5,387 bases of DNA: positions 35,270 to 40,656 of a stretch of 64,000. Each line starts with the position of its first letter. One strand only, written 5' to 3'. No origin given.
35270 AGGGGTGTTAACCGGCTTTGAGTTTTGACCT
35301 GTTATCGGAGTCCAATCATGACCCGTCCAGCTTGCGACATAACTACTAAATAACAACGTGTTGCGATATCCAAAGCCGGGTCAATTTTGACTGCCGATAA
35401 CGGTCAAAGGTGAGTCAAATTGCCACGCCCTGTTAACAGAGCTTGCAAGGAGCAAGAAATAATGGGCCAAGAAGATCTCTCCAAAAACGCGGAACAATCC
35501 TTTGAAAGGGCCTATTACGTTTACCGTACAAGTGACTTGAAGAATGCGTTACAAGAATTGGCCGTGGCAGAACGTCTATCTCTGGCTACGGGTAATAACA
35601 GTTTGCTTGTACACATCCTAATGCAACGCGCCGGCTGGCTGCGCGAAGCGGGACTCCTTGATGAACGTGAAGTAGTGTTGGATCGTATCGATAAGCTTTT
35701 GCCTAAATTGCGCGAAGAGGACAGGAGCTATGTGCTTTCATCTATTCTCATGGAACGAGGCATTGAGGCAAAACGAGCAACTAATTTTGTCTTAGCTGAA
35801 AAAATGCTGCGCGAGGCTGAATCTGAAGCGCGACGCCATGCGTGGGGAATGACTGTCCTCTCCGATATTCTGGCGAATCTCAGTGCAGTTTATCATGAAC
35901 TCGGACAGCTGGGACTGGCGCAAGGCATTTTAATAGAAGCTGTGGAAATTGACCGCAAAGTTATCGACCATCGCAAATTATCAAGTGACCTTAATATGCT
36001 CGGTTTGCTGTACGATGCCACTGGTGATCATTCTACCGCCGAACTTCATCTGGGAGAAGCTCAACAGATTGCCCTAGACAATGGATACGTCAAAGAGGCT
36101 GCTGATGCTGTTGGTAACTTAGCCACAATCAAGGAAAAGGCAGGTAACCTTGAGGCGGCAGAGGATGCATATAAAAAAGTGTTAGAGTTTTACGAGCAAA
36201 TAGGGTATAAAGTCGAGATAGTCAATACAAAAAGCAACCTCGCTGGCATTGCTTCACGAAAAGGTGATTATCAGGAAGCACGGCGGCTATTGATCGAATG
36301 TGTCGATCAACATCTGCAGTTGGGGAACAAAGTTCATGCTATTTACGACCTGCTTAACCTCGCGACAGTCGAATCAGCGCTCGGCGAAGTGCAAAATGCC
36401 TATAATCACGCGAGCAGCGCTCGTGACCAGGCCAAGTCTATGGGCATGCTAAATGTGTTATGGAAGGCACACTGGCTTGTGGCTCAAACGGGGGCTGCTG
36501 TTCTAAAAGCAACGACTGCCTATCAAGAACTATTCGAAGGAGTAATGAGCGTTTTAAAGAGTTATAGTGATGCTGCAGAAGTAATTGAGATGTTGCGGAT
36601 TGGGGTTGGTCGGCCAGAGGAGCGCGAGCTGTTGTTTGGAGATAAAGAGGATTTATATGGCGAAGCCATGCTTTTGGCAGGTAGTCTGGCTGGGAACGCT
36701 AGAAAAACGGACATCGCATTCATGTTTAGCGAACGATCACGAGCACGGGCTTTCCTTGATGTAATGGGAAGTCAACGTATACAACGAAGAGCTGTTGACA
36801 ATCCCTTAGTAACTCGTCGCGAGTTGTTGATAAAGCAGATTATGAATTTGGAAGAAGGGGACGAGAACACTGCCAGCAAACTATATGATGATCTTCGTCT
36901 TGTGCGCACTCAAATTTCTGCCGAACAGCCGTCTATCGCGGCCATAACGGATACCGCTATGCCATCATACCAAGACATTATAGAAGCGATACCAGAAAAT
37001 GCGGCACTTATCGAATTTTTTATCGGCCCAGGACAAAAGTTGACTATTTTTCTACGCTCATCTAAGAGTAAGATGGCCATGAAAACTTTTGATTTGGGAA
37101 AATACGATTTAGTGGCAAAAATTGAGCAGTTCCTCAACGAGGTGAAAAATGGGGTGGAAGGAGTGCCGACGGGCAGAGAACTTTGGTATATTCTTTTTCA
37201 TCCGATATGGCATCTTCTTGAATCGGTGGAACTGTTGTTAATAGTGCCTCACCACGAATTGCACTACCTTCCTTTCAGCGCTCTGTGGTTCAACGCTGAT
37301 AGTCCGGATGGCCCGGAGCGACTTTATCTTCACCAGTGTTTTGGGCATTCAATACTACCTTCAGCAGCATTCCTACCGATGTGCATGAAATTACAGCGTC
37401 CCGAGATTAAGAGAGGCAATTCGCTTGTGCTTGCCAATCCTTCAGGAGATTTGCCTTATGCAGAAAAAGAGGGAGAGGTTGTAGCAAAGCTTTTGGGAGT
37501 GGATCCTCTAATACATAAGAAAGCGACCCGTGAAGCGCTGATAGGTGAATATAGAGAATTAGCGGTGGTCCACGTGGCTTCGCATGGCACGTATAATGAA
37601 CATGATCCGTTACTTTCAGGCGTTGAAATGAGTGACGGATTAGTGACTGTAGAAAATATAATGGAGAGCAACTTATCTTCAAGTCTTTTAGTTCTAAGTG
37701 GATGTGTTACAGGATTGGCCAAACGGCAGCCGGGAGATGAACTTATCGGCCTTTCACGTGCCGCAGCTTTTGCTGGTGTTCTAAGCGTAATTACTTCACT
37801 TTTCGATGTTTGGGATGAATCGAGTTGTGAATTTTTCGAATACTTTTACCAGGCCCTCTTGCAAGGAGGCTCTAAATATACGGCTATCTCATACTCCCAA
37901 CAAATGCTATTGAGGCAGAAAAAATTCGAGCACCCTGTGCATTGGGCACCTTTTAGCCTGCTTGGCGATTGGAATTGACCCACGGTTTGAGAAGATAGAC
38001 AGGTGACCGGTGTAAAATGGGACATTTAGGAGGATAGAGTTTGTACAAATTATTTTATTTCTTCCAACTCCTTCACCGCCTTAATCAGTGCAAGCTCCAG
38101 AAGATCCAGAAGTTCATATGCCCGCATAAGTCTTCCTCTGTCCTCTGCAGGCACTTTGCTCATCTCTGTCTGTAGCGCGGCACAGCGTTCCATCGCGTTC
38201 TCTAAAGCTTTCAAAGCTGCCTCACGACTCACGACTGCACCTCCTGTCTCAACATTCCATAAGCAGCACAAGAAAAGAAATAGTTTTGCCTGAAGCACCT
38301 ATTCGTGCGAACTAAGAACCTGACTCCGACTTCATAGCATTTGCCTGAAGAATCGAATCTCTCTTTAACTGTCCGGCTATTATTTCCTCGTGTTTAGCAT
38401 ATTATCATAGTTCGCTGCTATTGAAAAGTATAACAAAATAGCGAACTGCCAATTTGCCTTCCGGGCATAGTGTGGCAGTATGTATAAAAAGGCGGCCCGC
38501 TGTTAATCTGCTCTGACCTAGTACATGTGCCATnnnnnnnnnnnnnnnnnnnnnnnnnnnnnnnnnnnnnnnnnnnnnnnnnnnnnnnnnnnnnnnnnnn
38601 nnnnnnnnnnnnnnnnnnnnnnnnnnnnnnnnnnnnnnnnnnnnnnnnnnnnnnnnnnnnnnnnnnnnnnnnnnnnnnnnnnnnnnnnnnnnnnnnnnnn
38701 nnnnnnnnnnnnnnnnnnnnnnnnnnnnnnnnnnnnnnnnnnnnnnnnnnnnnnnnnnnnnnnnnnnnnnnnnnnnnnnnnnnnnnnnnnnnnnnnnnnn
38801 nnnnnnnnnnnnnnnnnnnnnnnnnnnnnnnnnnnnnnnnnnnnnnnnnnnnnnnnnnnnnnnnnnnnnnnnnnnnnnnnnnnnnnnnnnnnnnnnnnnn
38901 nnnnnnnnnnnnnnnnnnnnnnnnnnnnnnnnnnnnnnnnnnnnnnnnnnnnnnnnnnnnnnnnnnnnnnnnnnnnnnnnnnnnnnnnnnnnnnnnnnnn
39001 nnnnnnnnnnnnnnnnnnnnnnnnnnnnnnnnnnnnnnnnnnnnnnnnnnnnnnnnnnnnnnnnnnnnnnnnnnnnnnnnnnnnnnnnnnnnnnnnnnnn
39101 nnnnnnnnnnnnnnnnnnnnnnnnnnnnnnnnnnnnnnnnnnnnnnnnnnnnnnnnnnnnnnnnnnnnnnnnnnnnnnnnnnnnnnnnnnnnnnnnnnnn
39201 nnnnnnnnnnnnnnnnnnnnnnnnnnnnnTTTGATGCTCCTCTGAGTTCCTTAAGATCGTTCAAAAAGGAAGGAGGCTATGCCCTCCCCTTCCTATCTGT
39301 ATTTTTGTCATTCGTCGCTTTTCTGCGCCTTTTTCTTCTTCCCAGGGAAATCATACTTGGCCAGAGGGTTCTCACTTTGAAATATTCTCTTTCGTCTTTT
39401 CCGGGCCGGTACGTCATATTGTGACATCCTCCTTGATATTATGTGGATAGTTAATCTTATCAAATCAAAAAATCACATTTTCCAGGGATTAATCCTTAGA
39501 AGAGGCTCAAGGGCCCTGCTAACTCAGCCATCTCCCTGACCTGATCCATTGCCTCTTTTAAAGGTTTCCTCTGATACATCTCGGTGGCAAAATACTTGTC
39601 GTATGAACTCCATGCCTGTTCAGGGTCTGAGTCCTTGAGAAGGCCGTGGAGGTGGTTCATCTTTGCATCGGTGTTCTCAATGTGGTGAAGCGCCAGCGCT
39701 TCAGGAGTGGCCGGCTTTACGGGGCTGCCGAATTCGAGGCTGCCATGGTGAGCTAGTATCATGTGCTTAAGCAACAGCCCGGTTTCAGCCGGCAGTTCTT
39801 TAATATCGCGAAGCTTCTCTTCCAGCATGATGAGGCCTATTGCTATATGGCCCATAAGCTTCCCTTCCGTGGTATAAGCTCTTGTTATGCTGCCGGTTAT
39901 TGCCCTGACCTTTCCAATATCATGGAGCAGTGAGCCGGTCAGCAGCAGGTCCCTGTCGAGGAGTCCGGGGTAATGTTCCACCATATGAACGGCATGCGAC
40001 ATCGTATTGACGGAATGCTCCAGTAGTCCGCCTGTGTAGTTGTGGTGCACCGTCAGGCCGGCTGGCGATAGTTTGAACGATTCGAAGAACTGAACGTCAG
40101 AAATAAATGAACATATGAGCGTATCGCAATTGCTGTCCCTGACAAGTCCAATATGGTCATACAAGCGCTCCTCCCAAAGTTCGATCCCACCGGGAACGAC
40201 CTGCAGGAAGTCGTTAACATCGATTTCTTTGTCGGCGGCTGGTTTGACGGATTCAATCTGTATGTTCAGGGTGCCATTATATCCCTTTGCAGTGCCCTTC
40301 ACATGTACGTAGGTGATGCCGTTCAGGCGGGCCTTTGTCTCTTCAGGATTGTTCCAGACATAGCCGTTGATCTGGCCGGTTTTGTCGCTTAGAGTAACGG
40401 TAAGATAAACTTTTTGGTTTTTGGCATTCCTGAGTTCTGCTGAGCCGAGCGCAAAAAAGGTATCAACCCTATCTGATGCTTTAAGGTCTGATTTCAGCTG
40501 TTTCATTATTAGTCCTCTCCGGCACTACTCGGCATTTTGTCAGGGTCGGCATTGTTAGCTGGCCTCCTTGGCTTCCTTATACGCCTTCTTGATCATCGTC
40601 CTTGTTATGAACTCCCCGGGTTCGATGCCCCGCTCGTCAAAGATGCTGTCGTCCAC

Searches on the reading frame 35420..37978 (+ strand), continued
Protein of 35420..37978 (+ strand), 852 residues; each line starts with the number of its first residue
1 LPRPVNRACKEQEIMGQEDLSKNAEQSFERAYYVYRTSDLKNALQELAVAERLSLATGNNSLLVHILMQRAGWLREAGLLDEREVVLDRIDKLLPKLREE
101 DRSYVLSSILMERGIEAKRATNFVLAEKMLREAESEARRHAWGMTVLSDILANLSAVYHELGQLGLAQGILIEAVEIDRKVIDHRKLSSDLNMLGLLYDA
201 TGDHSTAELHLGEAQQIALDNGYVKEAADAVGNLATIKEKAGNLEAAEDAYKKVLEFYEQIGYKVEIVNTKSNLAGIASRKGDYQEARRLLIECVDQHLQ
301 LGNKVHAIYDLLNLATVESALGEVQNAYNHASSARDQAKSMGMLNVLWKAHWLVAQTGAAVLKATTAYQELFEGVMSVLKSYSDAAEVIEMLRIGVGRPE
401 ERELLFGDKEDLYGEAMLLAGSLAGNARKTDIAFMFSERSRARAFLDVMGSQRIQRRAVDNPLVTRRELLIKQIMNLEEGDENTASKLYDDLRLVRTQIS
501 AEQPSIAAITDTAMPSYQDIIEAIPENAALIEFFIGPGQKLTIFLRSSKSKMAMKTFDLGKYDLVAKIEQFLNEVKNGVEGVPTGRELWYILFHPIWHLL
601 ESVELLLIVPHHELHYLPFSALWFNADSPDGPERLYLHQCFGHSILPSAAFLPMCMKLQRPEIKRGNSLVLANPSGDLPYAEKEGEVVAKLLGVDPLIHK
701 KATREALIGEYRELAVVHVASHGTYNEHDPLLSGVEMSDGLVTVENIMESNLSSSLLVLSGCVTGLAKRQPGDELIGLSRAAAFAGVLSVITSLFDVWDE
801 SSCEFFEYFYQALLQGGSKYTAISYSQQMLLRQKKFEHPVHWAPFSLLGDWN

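Call 105: search_solved_structures(query=window:35462-37975:+, max_evalue=0.01)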
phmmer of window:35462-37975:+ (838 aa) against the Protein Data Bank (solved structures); distinct sequences matched with E-value up to 0.01: 31.
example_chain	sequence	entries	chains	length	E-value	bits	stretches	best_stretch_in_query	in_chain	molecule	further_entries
3ceq_A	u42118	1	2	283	4.8e-08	35.1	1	135-281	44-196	Kinesin light chain 2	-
3edt_B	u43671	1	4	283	4.8e-08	35.1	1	135-281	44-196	Kinesin light chain 2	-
6ejn_A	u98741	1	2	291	6.3e-08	34.7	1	134-281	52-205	Kinesin light chain 2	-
6f9i_A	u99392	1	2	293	6.3e-08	34.7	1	134-281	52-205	Kinesin light chain 2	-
5ojf_A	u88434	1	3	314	7.5e-08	34.5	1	134-281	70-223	Kinesin light chain 2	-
3zfw_A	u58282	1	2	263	7.9e-08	34.4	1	136-281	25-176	KINESIN LIGHT CHAIN 2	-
5fjy_A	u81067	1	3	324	8.5e-08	34.3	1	134-281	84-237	KINESIN LIGHT CHAIN 2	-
5oj8_A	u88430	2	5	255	4e-07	32.1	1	134-281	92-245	Kinesin light chain 1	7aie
7ai4_A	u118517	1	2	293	4.6e-07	31.9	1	134-281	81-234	Isoform C of Kinesin light chain 1,Isoform C of Kinesin light chain 1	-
3nf1_A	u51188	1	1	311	5.7e-07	31.6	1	134-281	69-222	Kinesin light chain 1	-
9pmb_C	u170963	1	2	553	1.7e-06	30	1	134-281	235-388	Kinesin light chain 1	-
6fuz_A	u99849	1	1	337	5.8e-06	28.2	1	134-281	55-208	Kinesin light chain 1,Kinesin light chain 1,C-Jun-amino-terminal kinase-interacting protei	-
6fv0_A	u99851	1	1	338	5.8e-06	28.2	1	134-281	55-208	Kinesin light chain 1,Torsin-1A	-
6swu_A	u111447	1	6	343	6.1e-06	28.2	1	134-281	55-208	Kinesin light chain 1,Kinesin light chain 1,TPR domain of kinesin light chain 1 in complex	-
6eou_A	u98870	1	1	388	7.4e-05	24.6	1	139-275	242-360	UDP-N-acetylglucosamine--peptide N-acetylglucosaminyltransferase 110 kDa subunit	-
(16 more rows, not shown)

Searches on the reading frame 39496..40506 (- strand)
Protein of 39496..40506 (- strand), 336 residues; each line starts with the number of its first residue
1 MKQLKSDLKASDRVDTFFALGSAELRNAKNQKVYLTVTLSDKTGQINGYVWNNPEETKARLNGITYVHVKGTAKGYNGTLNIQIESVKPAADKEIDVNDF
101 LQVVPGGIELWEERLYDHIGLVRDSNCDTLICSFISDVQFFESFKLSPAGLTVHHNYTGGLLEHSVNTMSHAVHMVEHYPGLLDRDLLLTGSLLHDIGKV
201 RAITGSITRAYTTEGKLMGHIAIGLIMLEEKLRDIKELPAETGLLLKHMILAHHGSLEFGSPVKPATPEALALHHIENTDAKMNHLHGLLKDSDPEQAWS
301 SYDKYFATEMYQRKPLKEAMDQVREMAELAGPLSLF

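Call 8: search_protein_families(library=pfam, proteins=[window:39496-40506:-], max_evalue=0.001)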
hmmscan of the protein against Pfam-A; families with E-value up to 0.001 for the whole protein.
window:39496-40506:- (336 aa): 2 families
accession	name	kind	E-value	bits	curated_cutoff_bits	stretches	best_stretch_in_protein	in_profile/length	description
PF01966.28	HD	-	8.3e-12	45.9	22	1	162-281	2-115/116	HD domain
PF01336.31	tRNA_anti-codon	-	3.4e-08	33.8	27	1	24-89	6-74/75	OB-fold nucleic acid binding domain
